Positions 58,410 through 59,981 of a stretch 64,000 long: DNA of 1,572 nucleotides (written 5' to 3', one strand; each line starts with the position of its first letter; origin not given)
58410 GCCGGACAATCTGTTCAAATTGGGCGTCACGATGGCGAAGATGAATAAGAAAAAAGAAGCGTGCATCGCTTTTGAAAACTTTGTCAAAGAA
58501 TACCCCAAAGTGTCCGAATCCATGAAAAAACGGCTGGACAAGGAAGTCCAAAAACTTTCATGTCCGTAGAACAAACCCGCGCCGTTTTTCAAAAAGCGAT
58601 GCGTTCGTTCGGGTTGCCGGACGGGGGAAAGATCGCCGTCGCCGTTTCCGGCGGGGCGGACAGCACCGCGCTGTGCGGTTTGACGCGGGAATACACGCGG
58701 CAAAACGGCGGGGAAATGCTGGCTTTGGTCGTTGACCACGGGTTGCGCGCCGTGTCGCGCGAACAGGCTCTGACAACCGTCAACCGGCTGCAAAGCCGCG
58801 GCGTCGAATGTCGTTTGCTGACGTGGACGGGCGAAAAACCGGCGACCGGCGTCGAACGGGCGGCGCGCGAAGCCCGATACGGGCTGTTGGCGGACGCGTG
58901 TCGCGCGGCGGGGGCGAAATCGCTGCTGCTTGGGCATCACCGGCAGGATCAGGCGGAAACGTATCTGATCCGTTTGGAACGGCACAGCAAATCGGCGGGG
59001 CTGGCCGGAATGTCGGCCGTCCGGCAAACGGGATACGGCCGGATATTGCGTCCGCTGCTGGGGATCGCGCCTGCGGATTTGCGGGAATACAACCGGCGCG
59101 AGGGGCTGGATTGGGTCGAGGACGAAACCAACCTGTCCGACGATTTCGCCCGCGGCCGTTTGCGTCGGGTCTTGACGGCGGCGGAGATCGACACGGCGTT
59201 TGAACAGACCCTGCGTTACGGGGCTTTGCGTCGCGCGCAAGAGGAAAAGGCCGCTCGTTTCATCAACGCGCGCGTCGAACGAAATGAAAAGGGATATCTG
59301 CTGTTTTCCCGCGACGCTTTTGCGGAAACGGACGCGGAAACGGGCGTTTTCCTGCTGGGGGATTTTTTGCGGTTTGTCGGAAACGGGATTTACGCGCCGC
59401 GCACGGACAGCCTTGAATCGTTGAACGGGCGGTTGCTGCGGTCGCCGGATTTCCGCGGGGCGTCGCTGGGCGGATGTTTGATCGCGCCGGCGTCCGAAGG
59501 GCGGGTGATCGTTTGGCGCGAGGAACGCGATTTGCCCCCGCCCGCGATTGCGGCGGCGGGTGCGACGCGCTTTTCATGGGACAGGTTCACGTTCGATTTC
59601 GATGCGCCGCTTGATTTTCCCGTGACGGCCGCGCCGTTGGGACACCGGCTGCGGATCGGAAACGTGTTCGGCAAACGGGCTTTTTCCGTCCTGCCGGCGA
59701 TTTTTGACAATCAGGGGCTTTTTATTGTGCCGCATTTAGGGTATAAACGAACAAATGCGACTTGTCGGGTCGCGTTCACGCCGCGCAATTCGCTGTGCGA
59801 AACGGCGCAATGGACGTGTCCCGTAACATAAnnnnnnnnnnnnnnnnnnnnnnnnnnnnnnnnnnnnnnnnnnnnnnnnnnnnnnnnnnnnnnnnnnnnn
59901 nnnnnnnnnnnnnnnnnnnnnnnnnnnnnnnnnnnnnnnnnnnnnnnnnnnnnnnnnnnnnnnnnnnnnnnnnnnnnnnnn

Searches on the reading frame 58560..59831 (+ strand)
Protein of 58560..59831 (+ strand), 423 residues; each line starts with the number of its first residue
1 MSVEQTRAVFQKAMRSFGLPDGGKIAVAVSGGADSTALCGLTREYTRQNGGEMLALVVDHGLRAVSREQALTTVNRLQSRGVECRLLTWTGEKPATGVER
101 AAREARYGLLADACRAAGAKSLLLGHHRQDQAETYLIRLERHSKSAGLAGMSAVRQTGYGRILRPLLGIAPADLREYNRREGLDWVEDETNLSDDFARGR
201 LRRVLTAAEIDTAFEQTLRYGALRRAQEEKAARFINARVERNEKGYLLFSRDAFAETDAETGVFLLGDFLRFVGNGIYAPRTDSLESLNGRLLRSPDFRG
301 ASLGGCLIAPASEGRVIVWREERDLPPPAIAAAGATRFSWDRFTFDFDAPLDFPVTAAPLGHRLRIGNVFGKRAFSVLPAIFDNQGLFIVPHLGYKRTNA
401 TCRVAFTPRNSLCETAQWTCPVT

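Call 38: search_protein_families(library=pfam, proteins=[window:58560-59831:+], max_evalue=0.001)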
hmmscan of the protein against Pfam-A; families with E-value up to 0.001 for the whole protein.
window:58560-59831:+ (423 aa): 1 family
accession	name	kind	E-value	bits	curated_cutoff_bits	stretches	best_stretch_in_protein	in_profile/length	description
PF01171.26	ATP_bind_3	-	3.2e-46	157.8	27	1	24-203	1-181/182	PP-loop family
